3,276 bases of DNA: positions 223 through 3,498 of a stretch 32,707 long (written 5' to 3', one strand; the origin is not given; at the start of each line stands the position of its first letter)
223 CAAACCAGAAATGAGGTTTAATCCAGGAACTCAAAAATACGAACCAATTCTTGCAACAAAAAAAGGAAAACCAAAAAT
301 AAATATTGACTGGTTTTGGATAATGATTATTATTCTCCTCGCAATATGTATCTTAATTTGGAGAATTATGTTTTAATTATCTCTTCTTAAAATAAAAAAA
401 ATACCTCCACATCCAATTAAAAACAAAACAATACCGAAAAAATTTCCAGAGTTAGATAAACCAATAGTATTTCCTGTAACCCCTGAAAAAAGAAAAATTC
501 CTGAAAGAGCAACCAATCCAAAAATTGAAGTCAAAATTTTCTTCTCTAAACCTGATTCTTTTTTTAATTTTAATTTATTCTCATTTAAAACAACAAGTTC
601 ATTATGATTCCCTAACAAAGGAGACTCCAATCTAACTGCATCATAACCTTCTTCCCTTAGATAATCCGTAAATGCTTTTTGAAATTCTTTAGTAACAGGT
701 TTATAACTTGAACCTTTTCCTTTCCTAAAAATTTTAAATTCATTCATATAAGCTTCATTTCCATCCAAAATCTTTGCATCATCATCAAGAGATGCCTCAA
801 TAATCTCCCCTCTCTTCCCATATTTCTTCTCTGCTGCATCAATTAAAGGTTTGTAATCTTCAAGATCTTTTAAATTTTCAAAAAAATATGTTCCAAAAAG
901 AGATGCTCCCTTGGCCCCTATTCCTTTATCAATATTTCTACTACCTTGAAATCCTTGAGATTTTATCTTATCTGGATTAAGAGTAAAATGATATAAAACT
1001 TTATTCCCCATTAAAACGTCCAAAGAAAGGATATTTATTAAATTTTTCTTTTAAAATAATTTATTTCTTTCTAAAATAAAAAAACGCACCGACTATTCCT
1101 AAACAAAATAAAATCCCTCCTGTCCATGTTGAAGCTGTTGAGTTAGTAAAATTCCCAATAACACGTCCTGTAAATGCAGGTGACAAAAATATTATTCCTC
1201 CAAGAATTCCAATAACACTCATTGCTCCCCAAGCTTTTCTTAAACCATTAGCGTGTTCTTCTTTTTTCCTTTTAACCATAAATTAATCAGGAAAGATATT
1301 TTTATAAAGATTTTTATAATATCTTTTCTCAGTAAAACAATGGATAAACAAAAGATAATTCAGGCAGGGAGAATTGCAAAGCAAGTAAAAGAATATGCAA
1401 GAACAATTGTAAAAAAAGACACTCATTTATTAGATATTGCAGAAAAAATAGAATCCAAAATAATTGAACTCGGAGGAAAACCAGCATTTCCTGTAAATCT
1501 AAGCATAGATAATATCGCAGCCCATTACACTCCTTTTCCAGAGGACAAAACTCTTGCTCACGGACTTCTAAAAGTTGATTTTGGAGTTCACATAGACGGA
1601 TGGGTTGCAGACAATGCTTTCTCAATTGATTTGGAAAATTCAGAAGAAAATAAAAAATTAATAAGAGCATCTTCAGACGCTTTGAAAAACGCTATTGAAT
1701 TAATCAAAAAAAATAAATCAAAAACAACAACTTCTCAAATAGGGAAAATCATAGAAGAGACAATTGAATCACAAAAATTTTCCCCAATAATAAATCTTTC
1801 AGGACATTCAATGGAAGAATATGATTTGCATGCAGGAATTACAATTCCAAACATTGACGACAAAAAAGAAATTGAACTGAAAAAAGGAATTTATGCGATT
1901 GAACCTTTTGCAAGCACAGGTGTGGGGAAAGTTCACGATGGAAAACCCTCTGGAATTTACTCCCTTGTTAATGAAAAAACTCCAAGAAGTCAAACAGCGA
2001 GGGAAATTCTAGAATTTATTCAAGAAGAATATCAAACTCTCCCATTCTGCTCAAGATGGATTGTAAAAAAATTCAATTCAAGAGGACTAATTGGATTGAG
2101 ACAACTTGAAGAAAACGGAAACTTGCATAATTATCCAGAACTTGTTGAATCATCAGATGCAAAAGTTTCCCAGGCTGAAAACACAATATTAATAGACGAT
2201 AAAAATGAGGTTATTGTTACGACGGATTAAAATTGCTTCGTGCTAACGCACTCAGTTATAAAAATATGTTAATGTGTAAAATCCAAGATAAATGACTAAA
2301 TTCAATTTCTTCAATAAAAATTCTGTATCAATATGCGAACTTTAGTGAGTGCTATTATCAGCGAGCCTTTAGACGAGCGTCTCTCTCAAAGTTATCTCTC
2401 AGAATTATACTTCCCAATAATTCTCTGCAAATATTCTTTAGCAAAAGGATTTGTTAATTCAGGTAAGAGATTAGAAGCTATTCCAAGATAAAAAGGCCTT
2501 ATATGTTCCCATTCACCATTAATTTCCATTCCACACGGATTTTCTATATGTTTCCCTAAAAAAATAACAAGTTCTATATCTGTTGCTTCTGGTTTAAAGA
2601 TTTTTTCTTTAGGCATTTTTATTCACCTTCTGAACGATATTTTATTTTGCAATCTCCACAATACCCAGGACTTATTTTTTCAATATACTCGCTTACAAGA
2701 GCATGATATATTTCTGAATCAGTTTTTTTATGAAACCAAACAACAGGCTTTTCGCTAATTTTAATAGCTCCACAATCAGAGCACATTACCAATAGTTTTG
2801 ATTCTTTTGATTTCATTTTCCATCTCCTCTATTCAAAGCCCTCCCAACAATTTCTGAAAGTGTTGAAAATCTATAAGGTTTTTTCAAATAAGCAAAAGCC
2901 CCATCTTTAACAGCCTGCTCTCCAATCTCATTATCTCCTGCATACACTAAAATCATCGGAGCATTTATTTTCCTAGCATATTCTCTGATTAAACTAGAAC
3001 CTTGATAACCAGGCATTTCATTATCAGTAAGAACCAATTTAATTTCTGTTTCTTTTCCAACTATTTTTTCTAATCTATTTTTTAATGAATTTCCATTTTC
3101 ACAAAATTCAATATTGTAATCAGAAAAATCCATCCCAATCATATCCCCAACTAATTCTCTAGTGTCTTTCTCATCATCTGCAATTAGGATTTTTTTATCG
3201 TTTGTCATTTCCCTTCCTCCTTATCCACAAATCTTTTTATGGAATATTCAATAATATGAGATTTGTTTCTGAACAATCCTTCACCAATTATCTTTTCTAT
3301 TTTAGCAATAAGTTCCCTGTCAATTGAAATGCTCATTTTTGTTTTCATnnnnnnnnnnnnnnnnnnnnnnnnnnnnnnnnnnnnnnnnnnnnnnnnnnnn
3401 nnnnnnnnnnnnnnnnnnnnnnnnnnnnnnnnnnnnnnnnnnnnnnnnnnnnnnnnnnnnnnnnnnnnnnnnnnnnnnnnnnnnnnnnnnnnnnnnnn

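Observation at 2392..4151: Tightly coupled five-gene operon: exported caspase-like protein, RHH, stand-alone receiver, Zn-ribbon and a 74-aa protein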

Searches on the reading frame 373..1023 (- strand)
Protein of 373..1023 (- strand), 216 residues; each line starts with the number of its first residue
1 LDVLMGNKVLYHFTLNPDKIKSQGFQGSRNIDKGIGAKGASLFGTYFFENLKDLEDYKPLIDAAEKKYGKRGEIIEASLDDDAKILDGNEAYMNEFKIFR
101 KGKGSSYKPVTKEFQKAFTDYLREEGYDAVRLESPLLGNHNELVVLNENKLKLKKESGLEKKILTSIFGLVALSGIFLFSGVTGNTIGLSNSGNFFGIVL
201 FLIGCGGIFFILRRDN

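Call 4: search_protein_families(library=pfam, proteins=[window:373-1023:-], max_evalue=1)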
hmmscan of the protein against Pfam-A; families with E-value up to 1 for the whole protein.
window:373-1023:- (216 aa): 2 families
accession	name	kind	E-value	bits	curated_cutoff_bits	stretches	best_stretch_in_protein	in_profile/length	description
PF20990.2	DUF2207_C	-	0.052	13.7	33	1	65-212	51-185/247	Predicted membrane protein (DUF2207) C-terminal domain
PF13102.12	Phage_int_SAM_5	-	0.054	14.3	22.3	1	89-127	25-63/98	Phage integrase SAM-like domain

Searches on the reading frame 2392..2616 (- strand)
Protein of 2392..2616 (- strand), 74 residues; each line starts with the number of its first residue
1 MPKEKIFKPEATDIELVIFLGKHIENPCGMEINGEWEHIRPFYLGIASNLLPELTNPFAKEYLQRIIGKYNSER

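Call 4: search_protein_families(library=pfam, proteins=[window:2392-2616:-], max_evalue=1)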
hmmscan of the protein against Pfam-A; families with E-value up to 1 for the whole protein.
window:2392-2616:- (74 aa): 1 family
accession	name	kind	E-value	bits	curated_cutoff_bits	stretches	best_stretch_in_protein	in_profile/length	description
PF08042.16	PqqA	-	0.23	12.1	21.1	0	26-33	10-17/19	PqqA family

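Call 5: search_protein_families(library=ncbifam, proteins=[window:2392-2616:-], max_evalue=1)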
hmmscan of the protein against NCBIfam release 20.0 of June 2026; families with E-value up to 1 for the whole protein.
window:2392-2616:- (74 aa): 0 families

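Call 56: search_protein_families(library=padloc, proteins=[window:2392-2616:-], max_evalue=0.1)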
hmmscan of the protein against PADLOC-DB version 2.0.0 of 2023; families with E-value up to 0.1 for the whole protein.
window:2392-2616:- (74 aa): 0 families

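Call 57: search_protein_families(library=phrogs, proteins=[window:2392-2616:-, L015:4863-5072:+], max_evalue=0.1)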
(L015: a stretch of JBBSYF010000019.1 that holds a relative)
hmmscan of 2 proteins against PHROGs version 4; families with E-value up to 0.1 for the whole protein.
window:2392-2616:- (74 aa): 0 families

L015:4863-5072:+ (69 aa): 0 families

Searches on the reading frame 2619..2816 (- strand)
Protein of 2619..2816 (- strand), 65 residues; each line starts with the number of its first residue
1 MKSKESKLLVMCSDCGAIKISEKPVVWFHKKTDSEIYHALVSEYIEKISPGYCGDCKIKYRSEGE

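Call 4: search_protein_families(library=pfam, proteins=[window:2619-2816:-], max_evalue=1)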
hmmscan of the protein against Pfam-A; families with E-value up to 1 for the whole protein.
window:2619-2816:- (65 aa): 2 families
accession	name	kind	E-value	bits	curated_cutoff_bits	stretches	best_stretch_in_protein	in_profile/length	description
PF14354.12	Lar_restr_allev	-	0.07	13.8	28.6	1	9-30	25-39/58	Restriction alleviation protein Lar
PF21326.4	KDM6_GATAL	-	0.081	13.3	27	0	3-21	27-45/59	KDM6, GATA-like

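Call 5: search_protein_families(library=ncbifam, proteins=[window:2619-2816:-], max_evalue=1)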
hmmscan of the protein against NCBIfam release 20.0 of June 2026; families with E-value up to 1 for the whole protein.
window:2619-2816:- (65 aa): 3 families
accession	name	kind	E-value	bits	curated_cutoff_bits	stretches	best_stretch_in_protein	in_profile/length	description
NF041913.1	HVO_2142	equivalog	0.072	13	90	0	42-57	3-18/48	HVO_2142 family zinc finger protein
NF011482.0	PRK14892.1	equivalog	0.073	13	109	1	2-46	35-75/101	putative transcription elongation factor Elf1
NF004760.0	PRK06091.1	subfamily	0.12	10.8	433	1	2-27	162-187/555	acyl-CoA synthetase FdrA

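Call 56: search_protein_families(library=padloc, proteins=[window:2619-2816:-], max_evalue=0.1)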
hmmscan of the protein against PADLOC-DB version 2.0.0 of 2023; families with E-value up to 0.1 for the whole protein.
window:2619-2816:- (65 aa): 0 families

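Call 57: search_protein_families(library=phrogs, proteins=[window:2619-2816:-, L015:4863-5072:+], max_evalue=0.1)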
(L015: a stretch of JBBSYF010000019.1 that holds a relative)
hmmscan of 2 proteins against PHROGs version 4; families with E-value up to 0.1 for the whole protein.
window:2619-2816:- (65 aa): 1 family
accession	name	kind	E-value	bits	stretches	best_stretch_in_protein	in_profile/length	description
phrog_5642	-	unknown function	0.048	14.7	1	33-59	40-66/68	-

L015:4863-5072:+ (69 aa): 0 families

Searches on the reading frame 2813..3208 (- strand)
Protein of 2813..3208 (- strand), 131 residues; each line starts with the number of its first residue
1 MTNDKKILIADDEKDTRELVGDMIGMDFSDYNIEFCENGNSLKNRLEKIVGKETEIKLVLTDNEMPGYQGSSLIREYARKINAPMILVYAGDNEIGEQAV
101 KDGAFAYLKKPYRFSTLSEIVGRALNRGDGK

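Call 4: search_protein_families(library=pfam, proteins=[window:2813-3208:-], max_evalue=1)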
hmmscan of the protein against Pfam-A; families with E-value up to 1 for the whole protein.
window:2813-3208:- (131 aa): 2 families
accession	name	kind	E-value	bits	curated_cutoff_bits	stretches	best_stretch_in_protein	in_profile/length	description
PF00072.30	Response_reg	-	2.2e-13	50.8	30.2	1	7-121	1-110/111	Response regulator receiver domain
PF18675.7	HepII_C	-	0.19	12.2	26.1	1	21-63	5-48/88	Heparinase II C-terminal domain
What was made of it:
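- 2813..3208 (-): REC131 is a stand-alone receiver domain. It keeps the acidic pair D11/D12, the phospho-acceptor D62 (codon 3023-3025) and K110-P111. The subfamily has invariant LVYGG where Thr/Ser usually sits. It is the ancestral resident of the cdc48-map slot. PF00072 at 50.8 bits (call 4).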

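Call 5: search_protein_families(library=ncbifam, proteins=[window:2813-3208:-], max_evalue=1)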
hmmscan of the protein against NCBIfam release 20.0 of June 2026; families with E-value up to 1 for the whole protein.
window:2813-3208:- (131 aa): 72 families (the best 25 are shown)
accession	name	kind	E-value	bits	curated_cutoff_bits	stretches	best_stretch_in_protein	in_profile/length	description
NF051870.1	NAssimRespRegNtrX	equivalog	1e-10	41.2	600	1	6-126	3-120/452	nitrogen assimilation response regulator NtrX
NF006900.1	PRK09390.1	equivalog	1.6e-10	40.9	255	1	1-128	1-123/203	response regulator FixJ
NF008469.0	PRK11361.1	equivalog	4e-10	39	714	1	1-126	1-121/461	acetoacetate metabolism transcriptional regulator AtoC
TIGR01818.1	ntrC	equivalog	2.7e-09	36.4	558.6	1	7-128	1-117/463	nitrogen regulation protein NR(I)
NF047793.1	ResRegPgtA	equivalog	3.5e-09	36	650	1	2-126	3-122/414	two-component system response regulator PgtA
NF007982.1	PRK10710.1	equivalog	1.4e-08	34.6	380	1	3-115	6-112/235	envelope stress response regulator BaeR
NF008378.0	PRK11173.1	equivalog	1.5e-08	34.2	334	1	4-117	3-110/238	two-component system response regulator ArcA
NF040534.1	resp_reg_YycF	equivalog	4.9e-08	32.5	340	1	5-117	1-107/231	response regulator YycF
NF010076.0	PRK13557.1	subfamily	1.7e-07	30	631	1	4-126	415-534/540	histidine kinase famiy protein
NF040689.1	MtrAB_MtrA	equivalog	3.1e-07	30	300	1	7-117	1-105/219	MtrAB system response regulator MtrA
NF000402.1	vanR-B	exception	9.8e-07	28.4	480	1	7-127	5-119/219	vancomycin resistance response regulator transcription factor VanR-B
NF007005.1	PRK09468.1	equivalog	1.8e-06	27.6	331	1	3-117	2-111/237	osmolarity response regulator transcription factor OmpR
NF052313.1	T9SS_RR_PorX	equivalog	1.9e-06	27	300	1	6-112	2-103/513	T9SS response regulator signal transducer PorX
NF033120.0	vanR_FM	exception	3.3e-06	26.9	460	1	6-117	5-110/231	vancomycin resistance response regulator transcription factor, VanR-F/VanR-M family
NF000401.1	vanR-A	exception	4.6e-06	26.2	500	1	5-120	3-112/231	vancomycin resistance response regulator transcription factor VanR-A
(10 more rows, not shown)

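Call 56: search_protein_families(library=padloc, proteins=[window:2813-3208:-], max_evalue=0.1)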
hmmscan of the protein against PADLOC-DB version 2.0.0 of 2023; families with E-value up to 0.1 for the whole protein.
window:2813-3208:- (131 aa): 1 family
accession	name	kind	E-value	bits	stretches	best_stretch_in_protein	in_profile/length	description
PDLC04725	PDC-M60B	-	0.033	12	1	1-69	1-63/158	-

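Call 57: search_protein_families(library=phrogs, proteins=[window:2813-3208:-, L015:4863-5072:+], max_evalue=0.1)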
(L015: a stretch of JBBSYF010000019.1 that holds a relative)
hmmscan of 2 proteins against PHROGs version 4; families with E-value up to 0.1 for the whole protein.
window:2813-3208:- (131 aa): 5 families
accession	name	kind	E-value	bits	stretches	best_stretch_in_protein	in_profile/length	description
phrog_731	-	unknown function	1.4e-12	48.5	1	5-129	2-121/227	-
phrog_5982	-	unknown function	8.5e-12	44.7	1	3-127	867-987/1030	-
phrog_37855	-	unknown function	9.6e-08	32.4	1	4-121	5-124/278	-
phrog_8810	-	unknown function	2.8e-05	24.9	1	6-125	2-120/245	-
phrog_20458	-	unknown function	5.8e-05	22.5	1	6-121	699-813/829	-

L015:4863-5072:+ (69 aa): 0 families

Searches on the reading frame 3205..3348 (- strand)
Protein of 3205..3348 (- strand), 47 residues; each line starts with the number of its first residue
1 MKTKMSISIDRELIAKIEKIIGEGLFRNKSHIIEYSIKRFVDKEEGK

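Call 4: search_protein_families(library=pfam, proteins=[window:3205-3348:-], max_evalue=1)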
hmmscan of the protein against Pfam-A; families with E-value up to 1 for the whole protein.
window:3205-3348:- (47 aa): 2 families
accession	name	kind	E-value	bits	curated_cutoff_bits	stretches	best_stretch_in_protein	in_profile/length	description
PF01402.27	RHH_1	-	0.00098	19.4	20.5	1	6-42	3-38/39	Ribbon-helix-helix protein, copG family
PF19891.5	DUF6364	-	0.098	13.6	27.3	1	1-20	1-20/70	Family of unknown function (DUF6364)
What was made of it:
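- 3205..3348 (-): RHH47 is a bare ribbon-helix-helix domain of 47 aa, start-stop coupled (ATGA) to p251 and to REC. It is probably a small DNA-binding repressor. PF01402 E 1e-3, 19.4 bits, just under the cutoff (call 4).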

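Call 5: search_protein_families(library=ncbifam, proteins=[window:3205-3348:-], max_evalue=1)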
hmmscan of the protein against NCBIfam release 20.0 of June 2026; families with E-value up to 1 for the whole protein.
window:3205-3348:- (47 aa): 3 families
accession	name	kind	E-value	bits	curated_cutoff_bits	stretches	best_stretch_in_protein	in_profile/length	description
NF003381.0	PRK04460.1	equivalog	0.0089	16.1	105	1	3-41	5-43/139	nickel-responsive transcriptional regulator NikR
NF058555.1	TransRegCdrSHalo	equivalog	0.015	15.3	100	1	7-45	6-44/61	transcriptional regulator CdrS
TIGR02606.1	antidote_CC2985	hypoth_equivalog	0.032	14.3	46.2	1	5-44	2-41/70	type II toxin-antitoxin system ParD family antitoxin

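Call 56: search_protein_families(library=padloc, proteins=[window:3205-3348:-], max_evalue=0.1)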
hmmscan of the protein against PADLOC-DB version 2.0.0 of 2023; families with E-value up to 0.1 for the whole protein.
window:3205-3348:- (47 aa): 0 families

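Call 57: search_protein_families(library=phrogs, proteins=[window:3205-3348:-, L015:4863-5072:+], max_evalue=0.1)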
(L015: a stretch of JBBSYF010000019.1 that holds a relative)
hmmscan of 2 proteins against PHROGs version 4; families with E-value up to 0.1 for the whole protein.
window:3205-3348:- (47 aa): 3 families
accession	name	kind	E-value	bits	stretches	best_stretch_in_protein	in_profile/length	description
phrog_30228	-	unknown function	0.011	16.6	1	4-43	9-48/53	-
phrog_3180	-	transcription regulation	0.016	16.2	1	1-46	4-48/50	Arc-like repressor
phrog_18157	-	transcription regulation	0.06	15.3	1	2-46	49-92/93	transcriptional repressor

L015:4863-5072:+ (69 aa): 0 families
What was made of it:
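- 3205..3348 (-): NikR N-terminal, CdrS and ParD profiles hit at E 0.009-0.03 (call 5), and the Arc-like PHROG at E 0.016 (call 57).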
